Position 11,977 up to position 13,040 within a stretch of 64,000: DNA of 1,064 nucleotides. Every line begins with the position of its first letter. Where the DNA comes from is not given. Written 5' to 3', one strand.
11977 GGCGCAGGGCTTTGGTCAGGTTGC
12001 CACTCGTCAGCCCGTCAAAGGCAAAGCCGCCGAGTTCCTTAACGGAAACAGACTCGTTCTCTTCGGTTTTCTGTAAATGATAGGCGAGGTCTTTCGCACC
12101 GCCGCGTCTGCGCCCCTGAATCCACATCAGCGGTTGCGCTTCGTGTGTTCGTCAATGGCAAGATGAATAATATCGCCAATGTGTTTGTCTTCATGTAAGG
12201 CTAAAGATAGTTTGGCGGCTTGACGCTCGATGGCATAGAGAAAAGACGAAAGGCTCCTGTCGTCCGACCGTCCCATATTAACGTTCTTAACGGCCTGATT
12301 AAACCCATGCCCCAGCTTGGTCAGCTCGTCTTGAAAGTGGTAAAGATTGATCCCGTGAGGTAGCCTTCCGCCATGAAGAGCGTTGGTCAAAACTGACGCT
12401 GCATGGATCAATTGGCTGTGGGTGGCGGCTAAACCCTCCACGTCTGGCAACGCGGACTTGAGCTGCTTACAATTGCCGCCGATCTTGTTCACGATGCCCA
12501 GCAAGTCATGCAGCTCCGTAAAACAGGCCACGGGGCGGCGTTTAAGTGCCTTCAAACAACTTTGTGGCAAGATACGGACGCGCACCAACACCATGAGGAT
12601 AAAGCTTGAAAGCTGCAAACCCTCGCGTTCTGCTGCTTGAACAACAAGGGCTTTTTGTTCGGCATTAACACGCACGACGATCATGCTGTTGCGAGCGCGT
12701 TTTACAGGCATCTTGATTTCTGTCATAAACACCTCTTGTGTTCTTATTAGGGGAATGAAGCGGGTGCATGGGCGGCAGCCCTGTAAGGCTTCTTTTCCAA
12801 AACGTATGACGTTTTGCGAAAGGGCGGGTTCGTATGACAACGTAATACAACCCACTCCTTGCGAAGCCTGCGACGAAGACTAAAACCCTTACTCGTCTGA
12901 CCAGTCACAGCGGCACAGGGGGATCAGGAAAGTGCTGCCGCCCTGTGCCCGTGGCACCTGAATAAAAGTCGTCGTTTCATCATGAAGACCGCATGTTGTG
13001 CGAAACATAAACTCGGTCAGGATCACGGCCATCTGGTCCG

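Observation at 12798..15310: Two copies of an oriT-like palindrome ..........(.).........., 2.5 kb apart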

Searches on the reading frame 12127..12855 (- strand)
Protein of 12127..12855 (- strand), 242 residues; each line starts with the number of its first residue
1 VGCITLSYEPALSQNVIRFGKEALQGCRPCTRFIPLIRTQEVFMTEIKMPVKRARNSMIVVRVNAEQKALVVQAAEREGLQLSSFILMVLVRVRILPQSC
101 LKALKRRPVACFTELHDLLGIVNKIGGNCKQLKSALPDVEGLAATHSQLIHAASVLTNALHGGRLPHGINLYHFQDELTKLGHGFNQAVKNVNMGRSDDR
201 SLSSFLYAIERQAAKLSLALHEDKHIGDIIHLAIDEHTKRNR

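Call 7: search_protein_families(library=pfam, proteins=[window:12127-12855:-], max_evalue=0.01)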
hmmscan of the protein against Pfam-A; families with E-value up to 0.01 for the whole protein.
window:12127-12855:- (242 aa): 3 families
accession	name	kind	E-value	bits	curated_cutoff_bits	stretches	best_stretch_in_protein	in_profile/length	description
PF21983.2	NikA-like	-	1.1e-06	29.1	27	1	53-134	1-70/72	Mobilization protein NikA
PF08681.18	TacA1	-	0.00027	21.3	21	1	59-89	2-32/80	Antitoxin TacA 1-like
PF19514.5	MobC_2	-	0.0083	16.2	27.5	0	169-217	75-122/140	MobC-like protein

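Call 59: search_protein_families(library=ncbifam, proteins=[window:12127-12726:-], max_evalue=0.01)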
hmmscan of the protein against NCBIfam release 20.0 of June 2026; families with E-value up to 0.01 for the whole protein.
window:12127-12726:- (199 aa): 2 families
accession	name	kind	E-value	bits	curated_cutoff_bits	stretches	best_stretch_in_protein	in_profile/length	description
NF041264.1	MobA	equivalog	0.0032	17.9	80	0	10-45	1-36/91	plasmid mobilization protein MobA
NF041324.1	Bacteroid_MobA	subfamily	0.0066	16.5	150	0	126-175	64-112/131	conjugal transfer protein MobA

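Call 61: find_homologous_proteins(query=window:12127-12726:-, max_evalue=1e-10)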
Query window:12127-12726:- (199 aa): 17 proteins with E <= 1e-10 among 168 candidates.
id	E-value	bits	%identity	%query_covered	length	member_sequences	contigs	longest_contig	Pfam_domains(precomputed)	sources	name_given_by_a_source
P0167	6.2e-124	429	100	100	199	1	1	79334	PF21983.3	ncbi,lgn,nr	ncbi:MAG: hypothetical protein PHW63_00120 [Alphaproteobacteria bacterium]|nr:hypothetical protein [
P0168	2.6e-105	368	88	96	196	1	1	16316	PF21983.3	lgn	-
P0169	6.5e-103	360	85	96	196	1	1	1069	-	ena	-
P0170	3.0e-101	355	86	96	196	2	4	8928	PF21983.3,PF08681.19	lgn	-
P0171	5.1e-58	214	56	90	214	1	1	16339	PF21983.3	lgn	-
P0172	1.0e-55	206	59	89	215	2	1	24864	PF21983.3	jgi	-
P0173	1.3e-54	203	61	78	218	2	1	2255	PF21983.3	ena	-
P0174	7.7e-54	200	54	95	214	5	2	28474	-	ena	-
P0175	1.1e-53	200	52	97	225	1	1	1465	PF21983.3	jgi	jgi:hypothetical protein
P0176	3.7e-52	195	56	84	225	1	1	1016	PF21983.3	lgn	-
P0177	1.7e-51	193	58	82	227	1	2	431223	PF21983.3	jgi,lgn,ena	jgi:hypothetical protein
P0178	4.1e-51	191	57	86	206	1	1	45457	PF21983.3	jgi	-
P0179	2.7e-50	189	56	82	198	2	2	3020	-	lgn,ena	-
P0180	4.7e-50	188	50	94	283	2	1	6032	PF21983.3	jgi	jgi:hypothetical protein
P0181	1.8e-48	183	52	89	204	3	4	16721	PF21983.3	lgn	-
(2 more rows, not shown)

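Call 63: find_encoding_contigs(protein=P0178, flank=3000, max_places=1)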
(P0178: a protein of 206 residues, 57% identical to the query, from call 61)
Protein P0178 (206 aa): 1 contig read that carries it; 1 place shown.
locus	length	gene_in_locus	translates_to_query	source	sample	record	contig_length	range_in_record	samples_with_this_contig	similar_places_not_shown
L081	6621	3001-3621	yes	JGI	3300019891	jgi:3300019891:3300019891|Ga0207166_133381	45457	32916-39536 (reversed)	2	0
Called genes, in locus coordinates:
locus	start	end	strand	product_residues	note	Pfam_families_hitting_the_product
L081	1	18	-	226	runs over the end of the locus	PF13560:HTH_31 (weak), PF01381:HTH_3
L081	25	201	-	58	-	-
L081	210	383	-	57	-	-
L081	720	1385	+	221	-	PF13560:HTH_31 (weak), PF01381:HTH_3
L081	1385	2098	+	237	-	-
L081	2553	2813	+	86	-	-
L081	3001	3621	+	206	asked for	PF21983:NikA-like (weak)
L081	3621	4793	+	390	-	PF03432:Relaxase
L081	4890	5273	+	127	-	PF05284:DUF736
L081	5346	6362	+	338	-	PF08401:ArdcN, PF18818:MPTase-PolyVal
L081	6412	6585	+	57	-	PF12728:HTH_17 (weak)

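Call 64: find_encoding_contigs(protein=P0173, flank=3000, max_places=1)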
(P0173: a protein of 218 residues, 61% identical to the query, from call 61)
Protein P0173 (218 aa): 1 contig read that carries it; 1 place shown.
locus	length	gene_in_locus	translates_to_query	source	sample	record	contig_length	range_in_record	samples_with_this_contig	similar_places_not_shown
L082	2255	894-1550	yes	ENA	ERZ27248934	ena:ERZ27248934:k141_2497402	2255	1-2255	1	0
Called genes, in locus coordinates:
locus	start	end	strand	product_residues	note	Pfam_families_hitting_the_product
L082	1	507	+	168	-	?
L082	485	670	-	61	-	-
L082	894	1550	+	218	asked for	PF21983:NikA-like (weak)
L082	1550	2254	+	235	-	?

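Call 65: find_encoding_contigs(protein=P0175, flank=3000, max_places=1)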
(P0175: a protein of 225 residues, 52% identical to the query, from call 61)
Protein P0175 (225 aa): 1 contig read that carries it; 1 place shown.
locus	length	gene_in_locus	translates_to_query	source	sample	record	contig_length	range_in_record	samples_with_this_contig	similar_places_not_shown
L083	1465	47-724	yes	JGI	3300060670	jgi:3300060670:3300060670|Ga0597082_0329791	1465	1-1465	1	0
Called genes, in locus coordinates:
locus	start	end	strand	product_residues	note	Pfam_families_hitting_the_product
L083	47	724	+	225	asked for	PF21983:NikA-like (faint)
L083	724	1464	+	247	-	?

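Call 66: find_encoding_contigs(protein=P0180, flank=3000, max_places=1)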
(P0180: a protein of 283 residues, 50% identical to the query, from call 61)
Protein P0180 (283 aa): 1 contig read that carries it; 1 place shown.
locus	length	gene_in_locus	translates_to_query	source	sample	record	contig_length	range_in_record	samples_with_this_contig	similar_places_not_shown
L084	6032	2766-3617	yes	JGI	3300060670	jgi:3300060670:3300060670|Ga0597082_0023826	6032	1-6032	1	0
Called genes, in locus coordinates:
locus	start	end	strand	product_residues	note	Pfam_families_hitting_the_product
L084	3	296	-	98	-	?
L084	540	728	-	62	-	-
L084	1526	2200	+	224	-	-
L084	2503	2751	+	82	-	-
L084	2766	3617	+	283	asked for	PF21983:NikA-like (faint)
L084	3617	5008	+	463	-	PF03432:Relaxase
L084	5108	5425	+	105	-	-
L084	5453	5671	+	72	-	PF12728:HTH_17 (weak)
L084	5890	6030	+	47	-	?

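Call 100: predict_structure(alignment_id=A5)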
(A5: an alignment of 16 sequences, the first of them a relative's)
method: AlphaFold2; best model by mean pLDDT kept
length: 199 residues; sequences in the alignment: 16
mean_pLDDT: 79.7   pTM: 0.62
mean pLDDT of the five models: 79.7, 79.7, 78.4, 78.1, 77.8
residues with pLDDT >= 90: 68; 70-90: 85; 50-70: 29; < 50: 17
segments of 3 or more residues with pLDDT < 50: 6-9, 181-185, 197-199
pLDDT, mean of each block of 10 residues (from residue 1): 49 72 90 77 84 77 69 92 95 89 96 83 81 95 91 78 95 83 48 49
secondary structure, 60 per line:
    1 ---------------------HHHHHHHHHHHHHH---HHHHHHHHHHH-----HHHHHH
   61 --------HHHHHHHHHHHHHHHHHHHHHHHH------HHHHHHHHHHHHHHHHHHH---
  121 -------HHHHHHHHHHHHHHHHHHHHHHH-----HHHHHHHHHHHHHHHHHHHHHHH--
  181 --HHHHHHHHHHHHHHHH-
elements in order: H22-35 H39-49 H55-60 H69-92 H99-117 H128-150 H156-178 H183-198
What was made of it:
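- On MOBP-type oriT with RHH accessory protein: The model shows an extended N-terminus followed by two helices (call 100).
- NikA has the layout extended N-terminus, helix 22-35, helix 39-49 (call 100).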

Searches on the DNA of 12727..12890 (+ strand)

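Call 37: search_dna_similar(query=window:12727-12890:+, collection=plasmids, mode=distant, max_evalue=0.1)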
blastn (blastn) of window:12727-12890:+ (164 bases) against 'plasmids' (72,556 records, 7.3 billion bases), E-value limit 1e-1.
No match.
